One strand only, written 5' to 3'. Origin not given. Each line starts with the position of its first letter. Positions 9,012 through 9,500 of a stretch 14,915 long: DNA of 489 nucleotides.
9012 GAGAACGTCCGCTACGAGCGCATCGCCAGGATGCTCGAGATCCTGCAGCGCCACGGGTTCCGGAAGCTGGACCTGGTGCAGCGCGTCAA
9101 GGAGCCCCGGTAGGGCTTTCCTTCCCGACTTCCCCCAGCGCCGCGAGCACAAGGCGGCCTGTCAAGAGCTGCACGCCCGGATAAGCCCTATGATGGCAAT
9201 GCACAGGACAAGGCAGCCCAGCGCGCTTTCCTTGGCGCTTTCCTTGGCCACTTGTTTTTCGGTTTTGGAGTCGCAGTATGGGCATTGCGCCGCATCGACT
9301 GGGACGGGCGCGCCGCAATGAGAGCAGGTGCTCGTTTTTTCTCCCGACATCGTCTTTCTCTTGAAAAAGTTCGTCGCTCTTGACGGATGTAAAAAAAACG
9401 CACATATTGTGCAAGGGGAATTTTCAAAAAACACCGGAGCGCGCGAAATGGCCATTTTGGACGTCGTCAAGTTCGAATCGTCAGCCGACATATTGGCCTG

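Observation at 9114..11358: A 2.2 kb low-GC three-gene island wedged between exbD and yhcC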

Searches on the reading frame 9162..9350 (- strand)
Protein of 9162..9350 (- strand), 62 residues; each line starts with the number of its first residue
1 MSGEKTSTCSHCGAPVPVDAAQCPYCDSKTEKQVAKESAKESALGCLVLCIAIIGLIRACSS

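Call 3: search_protein_families(library=pfam, proteins=[window:9165-9350:-], max_evalue=0.01)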
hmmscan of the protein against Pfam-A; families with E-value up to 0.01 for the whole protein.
seq(62 aa): 5 families
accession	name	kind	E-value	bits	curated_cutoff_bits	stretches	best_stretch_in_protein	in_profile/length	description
PF12773.13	DZR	-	1.1e-06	29.1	27.3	2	7-26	25-44/45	Double zinc ribbon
PF13240.11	Zn_Ribbon_1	-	2.6e-05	24.3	25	1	9-26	2-19/23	zinc-ribbon domain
PF10601.15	zf-LITAF-like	-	0.00083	19.9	23.8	1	21-56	6-40/70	LITAF-like zinc ribbon domain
PF13248.11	Zn_ribbon_3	-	0.00099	18.9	27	1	8-28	4-24/26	zinc-ribbon domain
PF10571.15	UPF0547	-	0.0095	16.5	29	0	8-26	2-20/26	Uncharacterised protein family UPF0547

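Call 8: search_protein_families(library=ncbifam, proteins=[window:9162-9350:-], max_evalue=0.01)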
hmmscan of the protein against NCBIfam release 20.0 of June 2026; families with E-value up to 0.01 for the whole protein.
window:9162-9350:- (62 aa): 2 families
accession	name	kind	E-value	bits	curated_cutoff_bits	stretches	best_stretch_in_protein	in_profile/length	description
NF051898.1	MBSP1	equivalog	0.00035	20.2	320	1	4-44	48-88/289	biosurfactant protein 1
NF003161.0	PRK04136.1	equivalog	0.0065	16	54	1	8-30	16-38/49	50S ribosomal protein L40e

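Call 9: search_protein_families(library=padloc, proteins=[window:9162-9350:-], max_evalue=0.1)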
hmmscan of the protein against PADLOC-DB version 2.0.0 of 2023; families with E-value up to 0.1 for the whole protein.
window:9162-9350:- (62 aa): 0 families

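Call 10: search_protein_families(library=phrogs, proteins=[window:9162-9350:-], max_evalue=0.1)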
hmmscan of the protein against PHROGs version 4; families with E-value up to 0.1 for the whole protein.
window:9162-9350:- (62 aa): 9 families
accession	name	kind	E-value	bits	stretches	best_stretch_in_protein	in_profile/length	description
phrog_14275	-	unknown function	0.00024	21.8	1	7-58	4-53/178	-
phrog_9700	-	unknown function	0.0017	18.4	1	4-49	4-49/483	-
phrog_1333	-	unknown function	0.0063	17.6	1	6-61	100-155/166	-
phrog_8436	-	unknown function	0.0082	17.2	1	4-40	61-97/110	-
phrog_38469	-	unknown function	0.012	16.3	1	2-39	209-246/272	-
phrog_26310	-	unknown function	0.046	15.2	1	7-43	18-57/101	-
phrog_10292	-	unknown function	0.061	14.3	1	8-52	5-46/136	-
phrog_16989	-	moron, auxiliary metabolic gene and host takeover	0.064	14.3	1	1-42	1-41/122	membrane protein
phrog_54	-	other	0.074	14.3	1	2-36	29-70/75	DksA-like zinc-finger protein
